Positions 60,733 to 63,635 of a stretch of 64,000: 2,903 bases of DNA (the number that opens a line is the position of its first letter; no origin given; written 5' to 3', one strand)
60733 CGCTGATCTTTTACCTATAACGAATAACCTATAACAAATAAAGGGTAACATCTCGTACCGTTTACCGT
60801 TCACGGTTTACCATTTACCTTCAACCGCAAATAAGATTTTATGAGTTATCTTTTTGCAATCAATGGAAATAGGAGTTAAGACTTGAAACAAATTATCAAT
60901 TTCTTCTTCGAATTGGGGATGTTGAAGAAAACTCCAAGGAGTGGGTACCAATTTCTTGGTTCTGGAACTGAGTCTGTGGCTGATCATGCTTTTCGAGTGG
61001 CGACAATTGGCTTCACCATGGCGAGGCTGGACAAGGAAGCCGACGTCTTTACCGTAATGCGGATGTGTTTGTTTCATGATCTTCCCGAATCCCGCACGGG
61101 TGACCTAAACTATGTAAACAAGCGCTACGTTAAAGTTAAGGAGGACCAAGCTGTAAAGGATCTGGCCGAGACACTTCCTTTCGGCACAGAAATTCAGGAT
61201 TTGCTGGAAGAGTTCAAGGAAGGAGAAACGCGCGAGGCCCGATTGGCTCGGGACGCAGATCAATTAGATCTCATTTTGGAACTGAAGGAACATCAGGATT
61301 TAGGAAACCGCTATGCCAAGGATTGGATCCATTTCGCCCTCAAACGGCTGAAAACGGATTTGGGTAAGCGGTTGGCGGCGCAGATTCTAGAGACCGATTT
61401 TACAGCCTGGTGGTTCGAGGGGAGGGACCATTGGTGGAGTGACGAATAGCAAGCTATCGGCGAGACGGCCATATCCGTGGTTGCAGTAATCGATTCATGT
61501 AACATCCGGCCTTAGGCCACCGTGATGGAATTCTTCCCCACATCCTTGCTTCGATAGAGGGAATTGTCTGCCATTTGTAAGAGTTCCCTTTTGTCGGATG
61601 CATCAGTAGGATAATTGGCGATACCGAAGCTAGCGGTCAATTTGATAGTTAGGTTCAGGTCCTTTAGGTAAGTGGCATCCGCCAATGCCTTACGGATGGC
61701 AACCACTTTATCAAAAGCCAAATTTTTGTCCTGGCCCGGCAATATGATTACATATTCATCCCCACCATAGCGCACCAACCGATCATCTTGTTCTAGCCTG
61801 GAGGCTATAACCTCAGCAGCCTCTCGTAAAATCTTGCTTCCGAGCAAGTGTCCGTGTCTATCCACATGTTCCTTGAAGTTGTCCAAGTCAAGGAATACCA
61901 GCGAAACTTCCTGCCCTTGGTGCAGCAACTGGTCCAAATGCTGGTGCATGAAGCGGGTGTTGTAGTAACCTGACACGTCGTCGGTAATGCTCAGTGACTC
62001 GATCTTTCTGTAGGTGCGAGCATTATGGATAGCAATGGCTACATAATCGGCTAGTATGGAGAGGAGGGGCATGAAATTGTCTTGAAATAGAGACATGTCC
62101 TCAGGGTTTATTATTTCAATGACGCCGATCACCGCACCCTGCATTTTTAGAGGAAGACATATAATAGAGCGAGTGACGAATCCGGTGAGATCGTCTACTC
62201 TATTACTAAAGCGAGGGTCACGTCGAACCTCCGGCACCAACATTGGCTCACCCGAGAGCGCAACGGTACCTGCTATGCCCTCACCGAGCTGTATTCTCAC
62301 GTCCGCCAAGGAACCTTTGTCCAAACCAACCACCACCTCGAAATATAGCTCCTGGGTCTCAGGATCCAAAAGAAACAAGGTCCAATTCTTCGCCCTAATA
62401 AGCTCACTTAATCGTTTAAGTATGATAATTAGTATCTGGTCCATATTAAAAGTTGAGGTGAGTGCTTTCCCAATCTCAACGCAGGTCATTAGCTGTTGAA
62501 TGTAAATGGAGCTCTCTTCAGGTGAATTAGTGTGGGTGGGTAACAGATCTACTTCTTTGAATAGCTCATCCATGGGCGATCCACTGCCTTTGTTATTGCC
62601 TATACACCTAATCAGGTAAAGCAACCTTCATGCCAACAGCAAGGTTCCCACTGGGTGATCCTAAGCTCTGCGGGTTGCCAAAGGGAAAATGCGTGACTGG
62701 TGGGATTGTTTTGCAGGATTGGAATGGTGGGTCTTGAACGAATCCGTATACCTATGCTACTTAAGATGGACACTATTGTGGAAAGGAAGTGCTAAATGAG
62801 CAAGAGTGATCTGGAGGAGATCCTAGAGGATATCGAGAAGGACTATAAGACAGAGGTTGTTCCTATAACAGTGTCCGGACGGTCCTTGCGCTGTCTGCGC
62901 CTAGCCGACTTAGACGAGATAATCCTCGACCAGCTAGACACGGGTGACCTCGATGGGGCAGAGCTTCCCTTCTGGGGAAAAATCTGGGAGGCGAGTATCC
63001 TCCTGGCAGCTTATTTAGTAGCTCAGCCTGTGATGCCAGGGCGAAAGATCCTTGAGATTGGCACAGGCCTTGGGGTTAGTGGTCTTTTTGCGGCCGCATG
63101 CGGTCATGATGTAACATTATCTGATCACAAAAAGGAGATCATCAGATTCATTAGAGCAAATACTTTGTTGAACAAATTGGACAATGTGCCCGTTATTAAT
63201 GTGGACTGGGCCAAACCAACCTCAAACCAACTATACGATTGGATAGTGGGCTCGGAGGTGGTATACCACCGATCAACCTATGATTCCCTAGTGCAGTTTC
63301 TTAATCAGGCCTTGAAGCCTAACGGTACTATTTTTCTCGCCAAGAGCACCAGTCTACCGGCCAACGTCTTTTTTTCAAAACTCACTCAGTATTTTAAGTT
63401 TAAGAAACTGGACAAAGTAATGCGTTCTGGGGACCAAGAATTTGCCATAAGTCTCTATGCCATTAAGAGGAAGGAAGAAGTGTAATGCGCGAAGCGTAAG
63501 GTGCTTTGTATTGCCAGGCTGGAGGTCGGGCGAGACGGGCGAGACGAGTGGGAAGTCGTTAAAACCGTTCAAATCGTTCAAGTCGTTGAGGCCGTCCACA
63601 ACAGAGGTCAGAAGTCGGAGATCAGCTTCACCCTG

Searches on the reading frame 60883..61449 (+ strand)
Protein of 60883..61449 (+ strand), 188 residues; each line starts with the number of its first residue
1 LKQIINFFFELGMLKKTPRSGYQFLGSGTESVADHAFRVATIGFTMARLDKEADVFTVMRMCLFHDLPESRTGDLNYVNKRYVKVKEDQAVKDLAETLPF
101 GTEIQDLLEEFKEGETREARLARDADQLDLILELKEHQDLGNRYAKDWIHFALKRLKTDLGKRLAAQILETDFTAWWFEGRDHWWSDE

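Call 12: search_protein_families(library=pfam, proteins=[window:60883-61449:+])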
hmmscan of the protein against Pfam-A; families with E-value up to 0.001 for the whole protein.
window:60883-61449:+ (188 aa): 3 families
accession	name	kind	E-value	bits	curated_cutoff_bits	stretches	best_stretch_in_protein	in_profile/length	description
PF13023.12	HD_3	-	2.1e-33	116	22.5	1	12-163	2-160/165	HD domain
PF12917.13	YfbR-like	-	3.4e-12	46.9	25.9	1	7-150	2-157/182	5'-deoxynucleotidase YfbR-like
PF01966.28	HD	-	7.1e-08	33.2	22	1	32-129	1-114/116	HD domain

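Call 28: search_protein_families(library=ncbifam, proteins=[window:60883-61449:+], max_evalue=0.01)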
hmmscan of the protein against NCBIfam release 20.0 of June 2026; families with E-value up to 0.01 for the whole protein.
window:60883-61449:+ (188 aa): 1 family
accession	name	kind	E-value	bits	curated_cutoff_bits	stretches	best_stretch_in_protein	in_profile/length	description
NF003009.0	PRK03826.1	equivalog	7.7e-06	25.7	122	1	28-144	26-155/197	5'-deoxynucleotidase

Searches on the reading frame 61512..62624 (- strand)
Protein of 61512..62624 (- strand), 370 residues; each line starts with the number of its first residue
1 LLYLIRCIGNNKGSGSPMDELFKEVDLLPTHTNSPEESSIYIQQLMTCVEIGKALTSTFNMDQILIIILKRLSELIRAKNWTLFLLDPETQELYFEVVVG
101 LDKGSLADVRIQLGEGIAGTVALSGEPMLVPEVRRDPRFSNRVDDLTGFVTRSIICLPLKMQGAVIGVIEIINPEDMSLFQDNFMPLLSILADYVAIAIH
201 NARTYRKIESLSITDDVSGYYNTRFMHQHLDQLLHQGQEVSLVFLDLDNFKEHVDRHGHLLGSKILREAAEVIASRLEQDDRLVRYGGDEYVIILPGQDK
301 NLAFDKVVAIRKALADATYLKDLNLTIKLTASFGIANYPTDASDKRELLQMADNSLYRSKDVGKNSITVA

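Call 12: search_protein_families(library=pfam, proteins=[window:61512-62624:-])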
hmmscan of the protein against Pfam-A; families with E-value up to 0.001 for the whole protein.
window:61512-62624:- (370 aa): 4 families
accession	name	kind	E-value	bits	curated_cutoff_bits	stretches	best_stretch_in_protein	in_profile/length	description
PF00990.26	GGDEF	-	2.6e-30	105.8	23.8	1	213-365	2-160/161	Diguanylate cyclase, GGDEF domain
PF01590.32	GAF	-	7.7e-19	69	22.4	1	61-199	2-133/133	GAF domain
PF13185.12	GAF_2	-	1.7e-12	48.2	28.6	1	61-200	4-136/136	GAF domain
PF13492.12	GAF_3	-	1.4e-09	38.8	27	1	60-201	1-129/129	GAF domain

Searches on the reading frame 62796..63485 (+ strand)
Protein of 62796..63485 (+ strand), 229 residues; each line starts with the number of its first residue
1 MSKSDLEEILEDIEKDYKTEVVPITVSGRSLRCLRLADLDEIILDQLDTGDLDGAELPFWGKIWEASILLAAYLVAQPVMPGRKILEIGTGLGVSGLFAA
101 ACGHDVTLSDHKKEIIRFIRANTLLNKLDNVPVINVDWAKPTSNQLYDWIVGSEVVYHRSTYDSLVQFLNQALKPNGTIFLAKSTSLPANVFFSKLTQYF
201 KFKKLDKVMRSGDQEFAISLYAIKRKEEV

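Call 12: search_protein_families(library=pfam, proteins=[window:62796-63485:+])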
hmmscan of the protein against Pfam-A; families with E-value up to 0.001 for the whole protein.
window:62796-63485:+ (229 aa): 9 families
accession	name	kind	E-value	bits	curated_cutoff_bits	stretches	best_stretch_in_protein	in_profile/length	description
PF10294.15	Methyltransf_16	-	4.8e-18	66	21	1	61-197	19-172/174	Lysine methyltransferase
PF05175.20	MTS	-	1.9e-08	34.6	23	1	62-196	15-153/170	Methyltransferase small domain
PF03848.20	TehB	-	4.6e-08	33.2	20.4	1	79-194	28-148/193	Tellurite resistance protein TehB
PF13489.12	Methyltransf_23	-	9.3e-08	32.4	27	1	82-184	23-119/164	Methyltransferase domain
PF13847.12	Methyltransf_31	-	1.5e-06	28.4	27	1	82-185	4-113/145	Methyltransferase domain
PF13649.12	Methyltransf_25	-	7.7e-06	27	27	1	85-177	1-97/97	Methyltransferase domain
PF08242.18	Methyltransf_12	-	1.7e-05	25.9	30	1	86-179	1-98/98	Methyltransferase domain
PF02527.21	GidB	-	9.1e-05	22.3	27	1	75-187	41-152/184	rRNA small subunit methyltransferase G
PF02353.26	CMAS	-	0.00062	19.6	27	0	79-187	60-170/273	Mycolic acid cyclopropane synthetase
